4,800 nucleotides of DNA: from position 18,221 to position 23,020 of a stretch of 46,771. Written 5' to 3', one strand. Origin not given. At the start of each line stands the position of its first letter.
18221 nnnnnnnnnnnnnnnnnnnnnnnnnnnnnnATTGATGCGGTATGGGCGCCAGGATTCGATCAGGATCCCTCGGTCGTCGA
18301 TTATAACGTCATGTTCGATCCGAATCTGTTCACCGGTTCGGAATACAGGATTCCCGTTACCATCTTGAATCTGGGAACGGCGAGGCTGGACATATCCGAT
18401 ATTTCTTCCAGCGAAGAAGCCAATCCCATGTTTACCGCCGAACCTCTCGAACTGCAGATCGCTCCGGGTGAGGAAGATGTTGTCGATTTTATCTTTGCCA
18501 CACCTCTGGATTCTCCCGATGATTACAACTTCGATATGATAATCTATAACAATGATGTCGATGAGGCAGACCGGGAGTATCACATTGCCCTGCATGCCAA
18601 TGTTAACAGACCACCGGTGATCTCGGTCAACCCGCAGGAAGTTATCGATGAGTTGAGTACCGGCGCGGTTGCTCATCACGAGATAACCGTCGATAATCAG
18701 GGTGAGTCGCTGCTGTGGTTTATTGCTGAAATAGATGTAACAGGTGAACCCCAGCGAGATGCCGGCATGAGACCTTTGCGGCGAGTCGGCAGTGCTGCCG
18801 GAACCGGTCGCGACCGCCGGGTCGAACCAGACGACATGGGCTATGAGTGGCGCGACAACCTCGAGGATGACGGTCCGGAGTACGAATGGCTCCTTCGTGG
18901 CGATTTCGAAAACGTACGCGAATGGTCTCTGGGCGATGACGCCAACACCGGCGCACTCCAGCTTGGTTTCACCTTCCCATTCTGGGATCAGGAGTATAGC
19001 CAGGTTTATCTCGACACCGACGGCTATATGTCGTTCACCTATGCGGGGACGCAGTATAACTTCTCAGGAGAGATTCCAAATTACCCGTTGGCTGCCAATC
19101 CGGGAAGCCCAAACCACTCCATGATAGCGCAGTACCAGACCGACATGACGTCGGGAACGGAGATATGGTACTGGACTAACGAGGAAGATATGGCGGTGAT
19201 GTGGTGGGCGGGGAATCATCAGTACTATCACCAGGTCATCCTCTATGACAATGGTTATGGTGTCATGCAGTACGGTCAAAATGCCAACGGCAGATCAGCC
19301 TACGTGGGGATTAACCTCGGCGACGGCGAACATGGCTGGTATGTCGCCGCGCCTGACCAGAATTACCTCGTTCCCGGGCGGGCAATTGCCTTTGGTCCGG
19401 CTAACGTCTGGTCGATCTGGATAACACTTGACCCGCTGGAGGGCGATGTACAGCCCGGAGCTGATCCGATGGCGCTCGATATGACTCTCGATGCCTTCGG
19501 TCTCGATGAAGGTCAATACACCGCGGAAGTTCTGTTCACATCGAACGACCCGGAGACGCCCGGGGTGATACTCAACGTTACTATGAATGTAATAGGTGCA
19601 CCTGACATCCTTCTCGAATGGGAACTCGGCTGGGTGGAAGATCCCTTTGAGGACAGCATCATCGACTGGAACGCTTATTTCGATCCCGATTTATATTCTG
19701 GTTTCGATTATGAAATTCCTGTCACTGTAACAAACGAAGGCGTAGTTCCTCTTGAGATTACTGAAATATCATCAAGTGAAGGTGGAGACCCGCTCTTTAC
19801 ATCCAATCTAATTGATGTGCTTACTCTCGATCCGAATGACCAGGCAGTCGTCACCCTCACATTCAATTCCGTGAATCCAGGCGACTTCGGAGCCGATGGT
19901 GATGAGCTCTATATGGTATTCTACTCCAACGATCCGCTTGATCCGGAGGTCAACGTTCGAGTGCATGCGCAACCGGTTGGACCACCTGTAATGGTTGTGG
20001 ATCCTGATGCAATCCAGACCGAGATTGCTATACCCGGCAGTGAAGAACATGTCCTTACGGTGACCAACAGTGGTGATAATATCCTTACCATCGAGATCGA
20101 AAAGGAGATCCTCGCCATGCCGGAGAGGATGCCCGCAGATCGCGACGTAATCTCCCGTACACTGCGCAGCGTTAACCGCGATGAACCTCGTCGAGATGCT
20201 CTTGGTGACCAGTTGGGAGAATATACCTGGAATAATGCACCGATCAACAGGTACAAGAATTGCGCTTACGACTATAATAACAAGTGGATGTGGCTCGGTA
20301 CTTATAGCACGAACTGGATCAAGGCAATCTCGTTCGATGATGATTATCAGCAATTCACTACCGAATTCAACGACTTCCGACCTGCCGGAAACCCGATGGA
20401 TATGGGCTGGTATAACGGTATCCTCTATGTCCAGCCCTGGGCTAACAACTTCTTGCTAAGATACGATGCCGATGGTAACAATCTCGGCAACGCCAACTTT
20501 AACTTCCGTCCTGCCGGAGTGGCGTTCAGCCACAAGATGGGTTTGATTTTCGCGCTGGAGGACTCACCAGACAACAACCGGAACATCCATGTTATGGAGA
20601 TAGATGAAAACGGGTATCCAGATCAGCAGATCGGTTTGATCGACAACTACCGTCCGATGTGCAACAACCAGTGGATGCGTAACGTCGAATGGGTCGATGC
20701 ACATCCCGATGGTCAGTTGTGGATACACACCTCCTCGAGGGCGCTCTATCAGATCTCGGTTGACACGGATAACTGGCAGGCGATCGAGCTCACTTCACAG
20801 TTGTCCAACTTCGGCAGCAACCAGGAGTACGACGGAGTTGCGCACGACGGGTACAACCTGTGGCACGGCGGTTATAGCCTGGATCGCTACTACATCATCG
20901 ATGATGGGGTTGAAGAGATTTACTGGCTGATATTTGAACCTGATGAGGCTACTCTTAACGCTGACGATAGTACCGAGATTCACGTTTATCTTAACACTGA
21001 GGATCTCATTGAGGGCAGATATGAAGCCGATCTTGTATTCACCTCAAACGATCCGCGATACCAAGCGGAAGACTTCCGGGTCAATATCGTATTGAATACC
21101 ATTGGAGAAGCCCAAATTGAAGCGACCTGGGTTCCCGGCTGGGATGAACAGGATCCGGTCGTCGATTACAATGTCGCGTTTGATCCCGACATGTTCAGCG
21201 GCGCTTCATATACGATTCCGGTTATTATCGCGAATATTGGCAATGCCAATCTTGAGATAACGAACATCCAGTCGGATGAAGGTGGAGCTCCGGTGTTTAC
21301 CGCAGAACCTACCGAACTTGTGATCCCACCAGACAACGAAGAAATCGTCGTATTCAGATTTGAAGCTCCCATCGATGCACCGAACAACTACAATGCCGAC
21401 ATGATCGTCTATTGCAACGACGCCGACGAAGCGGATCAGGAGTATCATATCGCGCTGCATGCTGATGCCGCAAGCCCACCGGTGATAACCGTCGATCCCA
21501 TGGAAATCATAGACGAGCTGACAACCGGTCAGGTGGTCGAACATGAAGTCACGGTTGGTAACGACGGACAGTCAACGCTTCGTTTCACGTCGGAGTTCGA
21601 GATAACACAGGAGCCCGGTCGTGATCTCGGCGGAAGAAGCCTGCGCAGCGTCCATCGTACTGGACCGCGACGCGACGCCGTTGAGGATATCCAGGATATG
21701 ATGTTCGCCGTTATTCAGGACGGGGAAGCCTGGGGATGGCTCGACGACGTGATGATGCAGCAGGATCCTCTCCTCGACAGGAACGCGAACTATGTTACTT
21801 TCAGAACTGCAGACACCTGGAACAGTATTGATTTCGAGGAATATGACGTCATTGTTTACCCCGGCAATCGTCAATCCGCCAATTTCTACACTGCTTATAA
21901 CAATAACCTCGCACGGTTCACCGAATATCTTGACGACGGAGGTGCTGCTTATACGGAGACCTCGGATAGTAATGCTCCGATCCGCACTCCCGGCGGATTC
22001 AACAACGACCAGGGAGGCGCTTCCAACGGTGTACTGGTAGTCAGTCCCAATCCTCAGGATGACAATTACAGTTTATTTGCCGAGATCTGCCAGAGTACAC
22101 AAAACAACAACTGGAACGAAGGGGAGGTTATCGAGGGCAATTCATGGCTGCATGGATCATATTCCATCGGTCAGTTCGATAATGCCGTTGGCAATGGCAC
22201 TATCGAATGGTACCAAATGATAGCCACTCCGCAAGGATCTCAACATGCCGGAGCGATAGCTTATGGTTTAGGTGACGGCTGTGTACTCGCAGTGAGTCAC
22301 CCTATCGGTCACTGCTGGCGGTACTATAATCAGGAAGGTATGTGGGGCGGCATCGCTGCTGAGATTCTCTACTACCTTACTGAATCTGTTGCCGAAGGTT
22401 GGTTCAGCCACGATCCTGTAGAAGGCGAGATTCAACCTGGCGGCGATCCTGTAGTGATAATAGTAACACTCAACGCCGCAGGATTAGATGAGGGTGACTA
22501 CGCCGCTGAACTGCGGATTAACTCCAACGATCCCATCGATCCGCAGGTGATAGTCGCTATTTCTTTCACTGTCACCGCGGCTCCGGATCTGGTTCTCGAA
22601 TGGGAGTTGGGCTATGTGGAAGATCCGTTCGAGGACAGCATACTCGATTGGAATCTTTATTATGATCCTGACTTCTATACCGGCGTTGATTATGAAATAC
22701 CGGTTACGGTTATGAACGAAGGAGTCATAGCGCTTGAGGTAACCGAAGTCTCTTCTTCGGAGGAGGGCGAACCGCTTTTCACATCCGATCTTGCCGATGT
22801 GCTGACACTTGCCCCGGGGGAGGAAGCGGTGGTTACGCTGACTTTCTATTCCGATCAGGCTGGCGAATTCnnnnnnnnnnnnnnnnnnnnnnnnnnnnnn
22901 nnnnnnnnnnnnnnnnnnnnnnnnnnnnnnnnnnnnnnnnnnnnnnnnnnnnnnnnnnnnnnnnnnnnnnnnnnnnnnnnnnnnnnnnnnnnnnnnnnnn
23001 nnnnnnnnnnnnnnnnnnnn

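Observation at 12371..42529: One uninterrupted 30,159-nt ORF encoding a 10,052-aa T9SS-sorted mosaic protein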

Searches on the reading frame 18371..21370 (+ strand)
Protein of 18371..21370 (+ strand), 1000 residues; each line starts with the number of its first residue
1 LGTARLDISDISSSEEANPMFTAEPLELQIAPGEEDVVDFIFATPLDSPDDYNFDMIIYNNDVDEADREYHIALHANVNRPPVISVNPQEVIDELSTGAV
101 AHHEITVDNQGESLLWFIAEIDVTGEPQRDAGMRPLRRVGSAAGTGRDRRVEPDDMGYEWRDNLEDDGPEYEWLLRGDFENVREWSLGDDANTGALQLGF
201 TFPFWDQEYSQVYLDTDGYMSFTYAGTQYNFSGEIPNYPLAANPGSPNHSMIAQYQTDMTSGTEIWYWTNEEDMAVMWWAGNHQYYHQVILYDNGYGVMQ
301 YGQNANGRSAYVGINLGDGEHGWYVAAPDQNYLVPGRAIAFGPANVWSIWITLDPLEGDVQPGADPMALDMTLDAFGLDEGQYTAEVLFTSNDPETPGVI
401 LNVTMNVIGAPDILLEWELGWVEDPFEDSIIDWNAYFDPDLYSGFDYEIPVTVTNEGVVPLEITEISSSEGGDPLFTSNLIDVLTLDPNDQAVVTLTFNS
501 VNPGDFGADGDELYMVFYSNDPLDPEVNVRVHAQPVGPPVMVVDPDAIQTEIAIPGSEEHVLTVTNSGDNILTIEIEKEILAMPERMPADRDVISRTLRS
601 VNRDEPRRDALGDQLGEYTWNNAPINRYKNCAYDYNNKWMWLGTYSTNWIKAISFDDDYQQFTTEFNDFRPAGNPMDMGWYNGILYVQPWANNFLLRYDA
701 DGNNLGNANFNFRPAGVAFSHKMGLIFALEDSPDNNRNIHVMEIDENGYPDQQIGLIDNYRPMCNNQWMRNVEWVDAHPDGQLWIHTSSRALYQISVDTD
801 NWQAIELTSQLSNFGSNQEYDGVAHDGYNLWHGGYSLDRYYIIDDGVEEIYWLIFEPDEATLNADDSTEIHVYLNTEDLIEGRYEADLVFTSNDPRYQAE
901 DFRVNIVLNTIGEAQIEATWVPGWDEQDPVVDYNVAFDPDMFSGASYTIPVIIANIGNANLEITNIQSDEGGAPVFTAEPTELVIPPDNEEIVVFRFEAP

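Call 5: search_protein_families(library=pfam, proteins=[window:18371-21370:+], max_evalue=0.01)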
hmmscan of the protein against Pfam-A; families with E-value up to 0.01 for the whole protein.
window:18371-21370:+ (1000 aa): 2 families
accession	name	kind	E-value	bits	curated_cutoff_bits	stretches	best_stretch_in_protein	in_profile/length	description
PF22544.2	HYDIN_VesB_CFA65-like_Ig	-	6.1e-13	49.3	25.5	0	942-998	16-71/100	HYDIN/CFA65/VesB-like, Ig-like domain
PF22067.2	Cep192_D3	-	6e-06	26.7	27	0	951-999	23-69/99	Cep192 domain 3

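Call 8: search_protein_families(library=ncbifam, proteins=[window:18371-21370:+], max_evalue=0.01)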
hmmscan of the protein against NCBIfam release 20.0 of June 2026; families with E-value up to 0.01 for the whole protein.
window:18371-21370:+ (1000 aa): 2 families
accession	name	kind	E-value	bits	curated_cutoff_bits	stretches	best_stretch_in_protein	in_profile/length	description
NF012200.0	choice_anch_D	domain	8.2e-09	36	45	0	451-507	39-96/108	choice-of-anchor D domain-containing protein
NF041425.1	OS_HP2_seleno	subfamily_domain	1.5e-05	25.2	100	0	944-994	14-60/98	OS_HP2 family (seleno)protein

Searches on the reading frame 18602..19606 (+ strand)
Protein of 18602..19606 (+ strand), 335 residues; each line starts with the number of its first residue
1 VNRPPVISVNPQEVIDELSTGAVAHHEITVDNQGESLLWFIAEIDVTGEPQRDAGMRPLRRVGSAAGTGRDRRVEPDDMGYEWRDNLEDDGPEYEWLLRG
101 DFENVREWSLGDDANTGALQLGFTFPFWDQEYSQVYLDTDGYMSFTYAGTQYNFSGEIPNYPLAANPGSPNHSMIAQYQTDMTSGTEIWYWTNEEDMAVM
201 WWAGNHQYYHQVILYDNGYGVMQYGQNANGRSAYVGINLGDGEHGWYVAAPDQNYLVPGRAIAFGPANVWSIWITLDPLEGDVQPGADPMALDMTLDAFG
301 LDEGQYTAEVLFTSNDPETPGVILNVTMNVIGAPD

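Call 59: predict_structure(alignment_id=A4)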
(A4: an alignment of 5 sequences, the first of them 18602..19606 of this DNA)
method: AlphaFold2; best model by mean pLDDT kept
length: 335 residues; sequences in the alignment: 5
mean_pLDDT: 51.9   pTM: 0.43
mean pLDDT of the five models: 51.9, 42.8, 41.9, 40.2, 38.1
residues with pLDDT >= 90: 0; 70-90: 33; 50-70: 153; < 50: 149
segments of 3 or more residues with pLDDT < 50: 51-97, 106-112, 152-185, 227-278, 333-335
pLDDT, mean of each block of 10 residues (from residue 1): 59 65 67 70 55 35 28 34 35 43 47 59 66 68 62 40 42 41 51 64 58 64 50 44 36 36 34 42 72 61 64 59 66 47
secondary structure, 60 per line:
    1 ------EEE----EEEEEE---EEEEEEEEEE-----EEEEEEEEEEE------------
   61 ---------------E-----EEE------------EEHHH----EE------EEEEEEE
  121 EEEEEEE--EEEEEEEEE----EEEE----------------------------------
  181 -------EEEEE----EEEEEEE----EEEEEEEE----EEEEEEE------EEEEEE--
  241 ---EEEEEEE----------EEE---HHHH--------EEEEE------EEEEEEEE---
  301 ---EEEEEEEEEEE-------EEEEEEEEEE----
elements in order: E7-9 E14-19 E23-32 E38-48 E82-84 E114-127 E130-138 E143-146 E188-192 E197-203 E208-215 E220-226 E233-238 E244-250 E261-263 H267-270 E279-283 E290-297 E304-314 E322-331

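Call 63: fold_search(model_id=the predicted structure, library=pdb)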
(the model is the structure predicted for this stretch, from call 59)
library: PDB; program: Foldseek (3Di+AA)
matches with E <= 10: 1550; with E <= 0.001: 0
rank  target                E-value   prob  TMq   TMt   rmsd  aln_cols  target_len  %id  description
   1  7sqc_F1               2.1e-03  0.33  0.15  0.10  40.9       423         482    8  Ciliary C1 central pair apparatus isolated from Chlamydomonas reinhardtii (released 2022-04-13)
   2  4kkp_A                2.4e-03  0.51  0.15  0.21  28.8       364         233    8  Crystal structure of Vibrio cholerae RbmA (crystal form 2) (released 2013-05-22)
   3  4kkq_A                2.9e-03  0.47  0.15  0.21  29.6       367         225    8  Crystal structure of Vibrio cholerae RbmA (crystal form 1) (released 2013-05-22)
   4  9ijj_h                2.9e-03  0.23  0.14  0.04  41.0       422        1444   11  In situ structure of the central apparatus in mouse sperm axoneme. (released 2025-06-04)
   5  7sqc_2B               4.1e-03  0.25  0.15  0.07  42.6       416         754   10  Ciliary C1 central pair apparatus isolated from Chlamydomonas reinhardtii (released 2022-04-13)
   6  4be5_A                4.9e-03  0.41  0.15  0.22  29.3       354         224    8  V. cholera biofilm scaffolding protein RbmA (released 2013-12-18)
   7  5g50_B                4.9e-03  0.41  0.15  0.21  29.1       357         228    7  Vibrio cholerae scaffolding protein RbmA in complex with magnesium. (released 2017-11-29)
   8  4kkp_B                4.9e-03  0.41  0.15  0.21  28.9       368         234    8  Crystal structure of Vibrio cholerae RbmA (crystal form 2) (released 2013-05-22)
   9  9pw4_D                8.1e-03  0.09  0.08  0.11  30.1       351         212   12  Structure of V30V4 in complex with SARS-CoV-2 spike (released 2025-11-19)
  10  7sqc_O0               8.5e-03  0.38  0.16  0.05  29.2       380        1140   10  Ciliary C1 central pair apparatus isolated from Chlamydomonas reinhardtii (released 2022-04-13)
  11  7som_D                9.0e-03  0.20  0.15  0.04  39.0       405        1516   13  Ciliary C2 central pair apparatus isolated from Chlamydomonas reinhardtii (released 2022-04-13)
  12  4be6_A                9.4e-03  0.33  0.15  0.22  29.1       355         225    8  V. cholera biofilm scaffolding protein RbmA (released 2013-12-18)
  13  6ug8_L                9.9e-03  0.08  0.08  0.11  31.7       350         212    9  Complex of ch28/11 Fab and SSEA-4 (monoclinic form) (released 2019-12-18)
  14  7sqc_M1               1.0e-02  0.28  0.13  0.08  34.6       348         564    9  Ciliary C1 central pair apparatus isolated from Chlamydomonas reinhardtii (released 2022-04-13)
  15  6db8_L                1.0e-02  0.08  0.07  0.10  31.9       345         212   10  Structural basis for promiscuous binding and activation of fluorogenic dyes by DIR2s RNA aptamer (released 2018-11-14)
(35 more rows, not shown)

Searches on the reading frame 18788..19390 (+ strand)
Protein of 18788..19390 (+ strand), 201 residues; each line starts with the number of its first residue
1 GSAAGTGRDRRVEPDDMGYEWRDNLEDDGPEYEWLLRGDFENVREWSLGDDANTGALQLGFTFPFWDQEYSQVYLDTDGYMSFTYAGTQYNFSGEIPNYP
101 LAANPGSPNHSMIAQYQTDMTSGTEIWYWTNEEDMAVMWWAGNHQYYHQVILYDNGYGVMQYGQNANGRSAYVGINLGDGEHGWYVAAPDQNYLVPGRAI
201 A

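Call 54: search_protein_families(library=pfam, proteins=[window:18788-19390:+], max_evalue=10)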
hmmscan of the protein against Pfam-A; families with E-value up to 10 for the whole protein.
window:18788-19390:+ (201 aa): 1 family
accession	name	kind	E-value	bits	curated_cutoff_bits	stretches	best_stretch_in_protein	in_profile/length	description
PF19246.4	DUF5894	-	0.063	13.3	25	1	130-151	22-43/57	Family of unknown function (DUF5894)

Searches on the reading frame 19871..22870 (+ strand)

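Call 6: search_protein_families(library=pfam, proteins=[window:19871-22870:+], max_evalue=0.01)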
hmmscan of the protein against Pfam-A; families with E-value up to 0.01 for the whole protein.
window:19871-22870:+ (1000 aa): 5 families
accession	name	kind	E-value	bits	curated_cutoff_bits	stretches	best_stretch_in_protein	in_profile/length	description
PF22544.2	HYDIN_VesB_CFA65-like_Ig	-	2.2e-18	66.7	25.5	1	442-521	16-91/100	HYDIN/CFA65/VesB-like, Ig-like domain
PF07705.17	CARDB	-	7.9e-05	23.2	22.7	0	935-999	15-76/101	CARDB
PF22067.2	Cep192_D3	-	0.00022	21.7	27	0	451-507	23-76/99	Cep192 domain 3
PF24507.1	Ig_CFAP65_4th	-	0.0007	20.4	27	0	472-517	21-64/76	CFAP65, fourth Ig-like domain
PF07610.17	DUF1573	-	0.00089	19.7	26.1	0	448-520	20-88/98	Protein of unknown function (DUF1573)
